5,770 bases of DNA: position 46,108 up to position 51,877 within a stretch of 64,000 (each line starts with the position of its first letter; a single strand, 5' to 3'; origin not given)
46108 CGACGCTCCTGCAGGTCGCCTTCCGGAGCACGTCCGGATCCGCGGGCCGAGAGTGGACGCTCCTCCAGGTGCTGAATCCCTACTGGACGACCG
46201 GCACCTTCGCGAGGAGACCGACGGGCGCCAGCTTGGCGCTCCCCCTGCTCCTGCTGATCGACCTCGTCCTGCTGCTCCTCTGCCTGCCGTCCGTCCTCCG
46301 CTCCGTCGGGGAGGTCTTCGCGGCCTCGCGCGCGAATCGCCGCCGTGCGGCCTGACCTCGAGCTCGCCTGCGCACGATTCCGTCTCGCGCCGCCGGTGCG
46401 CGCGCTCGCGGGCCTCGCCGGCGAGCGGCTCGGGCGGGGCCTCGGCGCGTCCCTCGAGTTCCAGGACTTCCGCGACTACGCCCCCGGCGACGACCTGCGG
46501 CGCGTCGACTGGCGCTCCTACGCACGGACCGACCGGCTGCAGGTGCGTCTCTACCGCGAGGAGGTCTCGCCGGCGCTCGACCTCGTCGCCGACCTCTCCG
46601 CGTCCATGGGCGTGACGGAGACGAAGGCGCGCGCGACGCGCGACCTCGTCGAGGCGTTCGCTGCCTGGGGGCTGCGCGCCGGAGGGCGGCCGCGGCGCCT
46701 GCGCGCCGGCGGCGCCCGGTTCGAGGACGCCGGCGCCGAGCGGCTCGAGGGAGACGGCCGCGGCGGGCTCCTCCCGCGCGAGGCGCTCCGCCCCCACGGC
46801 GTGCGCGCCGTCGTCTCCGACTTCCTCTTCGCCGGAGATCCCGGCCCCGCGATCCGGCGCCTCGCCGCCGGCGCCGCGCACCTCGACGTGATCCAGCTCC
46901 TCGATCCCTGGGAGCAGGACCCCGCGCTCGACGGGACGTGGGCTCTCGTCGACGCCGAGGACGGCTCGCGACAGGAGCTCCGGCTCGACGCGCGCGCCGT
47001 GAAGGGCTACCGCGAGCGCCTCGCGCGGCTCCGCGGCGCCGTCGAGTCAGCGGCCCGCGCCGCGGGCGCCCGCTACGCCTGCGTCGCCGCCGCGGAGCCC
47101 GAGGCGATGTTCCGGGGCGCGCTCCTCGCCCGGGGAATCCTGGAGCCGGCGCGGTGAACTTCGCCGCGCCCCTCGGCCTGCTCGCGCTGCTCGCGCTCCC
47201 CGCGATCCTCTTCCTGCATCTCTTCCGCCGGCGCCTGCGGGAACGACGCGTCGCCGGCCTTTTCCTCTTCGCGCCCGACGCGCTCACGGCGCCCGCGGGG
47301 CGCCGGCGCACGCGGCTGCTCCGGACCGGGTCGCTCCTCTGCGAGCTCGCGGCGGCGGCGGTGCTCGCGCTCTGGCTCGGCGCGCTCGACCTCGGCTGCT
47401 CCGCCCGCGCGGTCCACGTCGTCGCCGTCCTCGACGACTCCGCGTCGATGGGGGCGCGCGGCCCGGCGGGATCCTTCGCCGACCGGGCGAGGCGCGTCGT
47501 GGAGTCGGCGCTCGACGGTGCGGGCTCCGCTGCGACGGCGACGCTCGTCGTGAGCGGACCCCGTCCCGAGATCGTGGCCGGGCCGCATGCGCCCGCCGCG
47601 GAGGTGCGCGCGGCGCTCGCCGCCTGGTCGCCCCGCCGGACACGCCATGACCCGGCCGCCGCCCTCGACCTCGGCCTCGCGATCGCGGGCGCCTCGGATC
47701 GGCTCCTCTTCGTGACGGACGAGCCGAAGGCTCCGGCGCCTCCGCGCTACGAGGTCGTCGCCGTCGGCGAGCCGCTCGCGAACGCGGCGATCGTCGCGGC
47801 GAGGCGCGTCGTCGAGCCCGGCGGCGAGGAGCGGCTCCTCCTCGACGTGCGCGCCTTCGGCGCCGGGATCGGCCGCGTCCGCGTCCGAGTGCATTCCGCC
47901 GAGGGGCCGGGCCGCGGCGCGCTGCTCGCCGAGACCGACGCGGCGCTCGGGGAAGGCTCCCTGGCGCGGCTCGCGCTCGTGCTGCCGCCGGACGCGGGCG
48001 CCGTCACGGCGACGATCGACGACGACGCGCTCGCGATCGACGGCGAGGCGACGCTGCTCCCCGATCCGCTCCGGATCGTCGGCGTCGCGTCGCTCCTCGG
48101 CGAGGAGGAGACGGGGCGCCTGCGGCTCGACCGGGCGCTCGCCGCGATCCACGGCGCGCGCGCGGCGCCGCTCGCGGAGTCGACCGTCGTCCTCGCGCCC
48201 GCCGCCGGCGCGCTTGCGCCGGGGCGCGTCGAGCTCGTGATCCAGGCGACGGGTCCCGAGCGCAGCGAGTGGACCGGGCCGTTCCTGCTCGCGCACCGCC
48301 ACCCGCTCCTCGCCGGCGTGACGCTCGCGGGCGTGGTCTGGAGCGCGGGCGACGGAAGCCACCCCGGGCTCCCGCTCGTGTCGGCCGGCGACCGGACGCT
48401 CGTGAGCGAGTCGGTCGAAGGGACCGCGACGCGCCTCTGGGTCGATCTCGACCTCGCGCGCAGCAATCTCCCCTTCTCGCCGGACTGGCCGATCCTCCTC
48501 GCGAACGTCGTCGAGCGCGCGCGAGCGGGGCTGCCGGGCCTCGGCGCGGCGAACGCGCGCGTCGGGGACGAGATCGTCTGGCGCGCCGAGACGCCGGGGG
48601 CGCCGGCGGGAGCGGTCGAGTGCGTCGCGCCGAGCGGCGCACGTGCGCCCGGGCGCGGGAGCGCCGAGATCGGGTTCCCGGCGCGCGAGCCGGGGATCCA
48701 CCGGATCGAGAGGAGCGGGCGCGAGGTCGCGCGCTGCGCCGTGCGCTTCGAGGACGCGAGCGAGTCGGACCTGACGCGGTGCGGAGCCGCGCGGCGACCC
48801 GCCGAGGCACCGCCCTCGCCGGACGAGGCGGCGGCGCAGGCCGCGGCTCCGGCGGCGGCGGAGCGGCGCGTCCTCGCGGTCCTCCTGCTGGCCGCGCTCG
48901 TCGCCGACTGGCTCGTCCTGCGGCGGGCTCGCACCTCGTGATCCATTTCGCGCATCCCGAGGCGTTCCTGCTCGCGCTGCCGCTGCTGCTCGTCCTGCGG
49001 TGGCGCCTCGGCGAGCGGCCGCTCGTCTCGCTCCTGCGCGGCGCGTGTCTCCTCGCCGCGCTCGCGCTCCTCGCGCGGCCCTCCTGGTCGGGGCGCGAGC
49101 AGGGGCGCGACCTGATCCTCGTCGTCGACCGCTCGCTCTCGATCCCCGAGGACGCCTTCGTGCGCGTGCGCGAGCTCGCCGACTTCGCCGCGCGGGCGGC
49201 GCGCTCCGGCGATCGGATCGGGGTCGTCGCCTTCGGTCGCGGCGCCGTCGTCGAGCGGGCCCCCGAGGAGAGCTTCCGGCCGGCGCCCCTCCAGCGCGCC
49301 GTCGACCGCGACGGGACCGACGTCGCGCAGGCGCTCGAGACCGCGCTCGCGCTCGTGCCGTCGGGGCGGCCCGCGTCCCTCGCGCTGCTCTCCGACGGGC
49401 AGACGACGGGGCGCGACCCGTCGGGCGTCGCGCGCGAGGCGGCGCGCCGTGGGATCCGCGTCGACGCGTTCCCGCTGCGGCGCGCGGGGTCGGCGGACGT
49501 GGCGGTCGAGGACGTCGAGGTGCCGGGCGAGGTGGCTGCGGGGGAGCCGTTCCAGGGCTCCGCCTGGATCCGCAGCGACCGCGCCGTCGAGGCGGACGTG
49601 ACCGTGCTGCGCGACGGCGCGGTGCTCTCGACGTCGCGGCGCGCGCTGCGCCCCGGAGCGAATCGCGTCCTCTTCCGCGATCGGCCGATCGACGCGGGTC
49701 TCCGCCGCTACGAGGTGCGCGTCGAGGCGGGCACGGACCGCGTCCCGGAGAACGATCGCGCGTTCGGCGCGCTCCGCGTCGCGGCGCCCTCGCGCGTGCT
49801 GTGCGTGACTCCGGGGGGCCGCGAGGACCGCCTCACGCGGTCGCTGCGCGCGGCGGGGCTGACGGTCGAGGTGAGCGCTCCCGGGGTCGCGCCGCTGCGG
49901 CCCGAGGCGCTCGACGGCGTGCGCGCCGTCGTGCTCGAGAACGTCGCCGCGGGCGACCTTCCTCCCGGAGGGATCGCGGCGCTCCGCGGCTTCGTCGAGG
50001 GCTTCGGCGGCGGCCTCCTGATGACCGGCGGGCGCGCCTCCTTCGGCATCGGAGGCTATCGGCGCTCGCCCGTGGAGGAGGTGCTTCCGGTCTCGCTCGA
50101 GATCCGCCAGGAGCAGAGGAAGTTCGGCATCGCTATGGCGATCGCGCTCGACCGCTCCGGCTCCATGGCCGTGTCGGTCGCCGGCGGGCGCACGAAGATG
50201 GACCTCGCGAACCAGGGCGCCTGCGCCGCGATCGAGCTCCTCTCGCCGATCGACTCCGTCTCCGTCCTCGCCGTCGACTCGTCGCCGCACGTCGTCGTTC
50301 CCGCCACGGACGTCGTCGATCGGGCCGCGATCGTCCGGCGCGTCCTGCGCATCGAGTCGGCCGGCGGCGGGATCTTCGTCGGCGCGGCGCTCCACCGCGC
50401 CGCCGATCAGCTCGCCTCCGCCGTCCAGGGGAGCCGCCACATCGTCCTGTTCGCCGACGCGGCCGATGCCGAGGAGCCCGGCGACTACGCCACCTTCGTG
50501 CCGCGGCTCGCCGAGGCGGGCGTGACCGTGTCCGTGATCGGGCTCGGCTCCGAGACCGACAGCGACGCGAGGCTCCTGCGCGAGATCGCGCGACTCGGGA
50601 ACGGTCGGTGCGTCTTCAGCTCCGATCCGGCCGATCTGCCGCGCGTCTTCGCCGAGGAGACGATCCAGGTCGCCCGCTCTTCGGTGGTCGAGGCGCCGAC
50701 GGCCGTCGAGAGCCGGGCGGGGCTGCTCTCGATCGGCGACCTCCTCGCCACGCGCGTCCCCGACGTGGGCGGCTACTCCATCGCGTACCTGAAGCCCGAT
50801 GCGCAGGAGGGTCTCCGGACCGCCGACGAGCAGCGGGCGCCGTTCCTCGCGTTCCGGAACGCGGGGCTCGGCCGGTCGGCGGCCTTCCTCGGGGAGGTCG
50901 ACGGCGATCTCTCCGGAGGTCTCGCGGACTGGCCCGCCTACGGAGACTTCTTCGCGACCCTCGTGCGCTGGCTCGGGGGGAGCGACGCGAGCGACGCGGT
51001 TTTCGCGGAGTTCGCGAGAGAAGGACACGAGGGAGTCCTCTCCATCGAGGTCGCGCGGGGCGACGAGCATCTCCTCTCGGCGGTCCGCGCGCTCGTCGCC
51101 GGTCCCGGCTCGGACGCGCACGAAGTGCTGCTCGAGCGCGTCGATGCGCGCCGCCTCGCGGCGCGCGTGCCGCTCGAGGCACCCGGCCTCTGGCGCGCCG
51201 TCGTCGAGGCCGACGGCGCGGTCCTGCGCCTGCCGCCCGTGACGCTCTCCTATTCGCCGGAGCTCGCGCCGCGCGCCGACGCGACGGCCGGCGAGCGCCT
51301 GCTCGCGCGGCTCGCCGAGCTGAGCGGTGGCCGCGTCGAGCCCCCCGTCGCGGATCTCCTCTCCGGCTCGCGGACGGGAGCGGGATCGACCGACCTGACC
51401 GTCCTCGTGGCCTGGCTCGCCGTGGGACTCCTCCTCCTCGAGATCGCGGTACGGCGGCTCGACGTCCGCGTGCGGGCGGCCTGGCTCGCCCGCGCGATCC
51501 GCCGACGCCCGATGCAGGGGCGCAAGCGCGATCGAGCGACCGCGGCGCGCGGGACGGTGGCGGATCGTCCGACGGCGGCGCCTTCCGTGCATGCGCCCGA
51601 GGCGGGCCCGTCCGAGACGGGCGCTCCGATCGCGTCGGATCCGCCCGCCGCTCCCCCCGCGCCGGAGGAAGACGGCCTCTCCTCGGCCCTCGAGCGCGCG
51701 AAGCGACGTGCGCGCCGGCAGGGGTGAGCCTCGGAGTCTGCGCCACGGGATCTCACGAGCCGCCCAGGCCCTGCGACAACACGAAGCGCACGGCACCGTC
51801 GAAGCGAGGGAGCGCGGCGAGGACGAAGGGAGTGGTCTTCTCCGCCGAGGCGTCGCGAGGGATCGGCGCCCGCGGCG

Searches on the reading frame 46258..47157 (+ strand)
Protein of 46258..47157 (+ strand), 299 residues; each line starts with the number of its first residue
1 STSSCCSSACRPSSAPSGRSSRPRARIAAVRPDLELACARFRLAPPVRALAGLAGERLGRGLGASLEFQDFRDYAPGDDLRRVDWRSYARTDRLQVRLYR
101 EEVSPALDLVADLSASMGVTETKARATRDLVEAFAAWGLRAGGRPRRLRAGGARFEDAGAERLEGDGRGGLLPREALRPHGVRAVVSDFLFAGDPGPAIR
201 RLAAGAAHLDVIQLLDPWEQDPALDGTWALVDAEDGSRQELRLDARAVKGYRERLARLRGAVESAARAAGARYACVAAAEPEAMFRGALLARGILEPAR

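Call 56: search_protein_families(library=pfam, proteins=[window:46258-47157:+], max_evalue=0.00001)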
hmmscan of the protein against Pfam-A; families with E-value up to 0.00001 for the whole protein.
window:46258-47157:+ (299 aa): 1 family
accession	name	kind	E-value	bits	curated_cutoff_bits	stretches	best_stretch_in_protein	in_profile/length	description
PF01882.25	DUF58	-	9.2e-20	71.2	23.4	1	71-136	2-66/216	Protein of unknown function DUF58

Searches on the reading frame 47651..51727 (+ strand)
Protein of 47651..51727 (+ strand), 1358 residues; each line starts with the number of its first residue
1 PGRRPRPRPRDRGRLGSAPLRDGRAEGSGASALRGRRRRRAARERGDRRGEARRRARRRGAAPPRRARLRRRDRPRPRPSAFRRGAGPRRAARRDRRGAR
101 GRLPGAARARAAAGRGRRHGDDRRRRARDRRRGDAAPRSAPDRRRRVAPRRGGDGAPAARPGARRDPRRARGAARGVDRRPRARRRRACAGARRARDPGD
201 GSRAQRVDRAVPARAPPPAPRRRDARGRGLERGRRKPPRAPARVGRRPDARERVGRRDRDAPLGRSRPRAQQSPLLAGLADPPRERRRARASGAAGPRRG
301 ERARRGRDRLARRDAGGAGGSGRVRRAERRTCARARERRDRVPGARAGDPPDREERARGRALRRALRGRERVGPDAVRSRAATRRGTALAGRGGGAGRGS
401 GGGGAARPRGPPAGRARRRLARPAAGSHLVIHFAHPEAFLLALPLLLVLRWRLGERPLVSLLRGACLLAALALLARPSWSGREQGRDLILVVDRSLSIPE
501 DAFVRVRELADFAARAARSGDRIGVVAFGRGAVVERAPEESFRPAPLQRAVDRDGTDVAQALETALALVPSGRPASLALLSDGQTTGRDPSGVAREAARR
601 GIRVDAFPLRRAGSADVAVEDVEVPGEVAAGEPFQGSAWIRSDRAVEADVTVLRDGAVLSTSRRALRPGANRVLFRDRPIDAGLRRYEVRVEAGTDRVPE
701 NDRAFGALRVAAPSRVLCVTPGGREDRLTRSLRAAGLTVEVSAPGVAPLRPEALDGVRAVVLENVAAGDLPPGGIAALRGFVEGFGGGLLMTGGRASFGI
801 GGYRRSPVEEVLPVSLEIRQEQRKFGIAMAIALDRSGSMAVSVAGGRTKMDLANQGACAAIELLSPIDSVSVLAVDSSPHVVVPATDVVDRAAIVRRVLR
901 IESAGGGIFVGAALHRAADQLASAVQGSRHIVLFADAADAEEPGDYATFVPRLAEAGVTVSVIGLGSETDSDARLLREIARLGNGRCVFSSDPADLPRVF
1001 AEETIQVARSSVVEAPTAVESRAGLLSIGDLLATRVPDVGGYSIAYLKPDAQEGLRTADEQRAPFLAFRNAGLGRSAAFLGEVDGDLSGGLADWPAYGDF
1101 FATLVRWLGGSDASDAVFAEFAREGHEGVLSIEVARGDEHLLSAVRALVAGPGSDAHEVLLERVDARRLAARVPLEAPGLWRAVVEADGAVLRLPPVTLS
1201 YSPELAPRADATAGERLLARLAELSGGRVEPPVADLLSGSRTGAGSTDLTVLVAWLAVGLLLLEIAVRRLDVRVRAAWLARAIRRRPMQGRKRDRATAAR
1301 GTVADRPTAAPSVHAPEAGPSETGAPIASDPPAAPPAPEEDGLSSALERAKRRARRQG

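Call 56: search_protein_families(library=pfam, proteins=[window:47651-51727:+], max_evalue=0.00001)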
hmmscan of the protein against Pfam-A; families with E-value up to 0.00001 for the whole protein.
window:47651-51727:+ (1358 aa): 3 families
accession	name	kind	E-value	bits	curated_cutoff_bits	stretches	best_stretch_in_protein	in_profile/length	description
PF13519.12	VWA_2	-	4e-22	79.3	27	2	829-937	1-106/107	von Willebrand factor type A domain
PF00092.34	VWA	-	1.2e-21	78.1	23.8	2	830-997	3-169/174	von Willebrand factor type A domain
PF13768.12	VWA_3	-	2.2e-11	44.5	27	1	831-989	5-155/155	von Willebrand factor type A domain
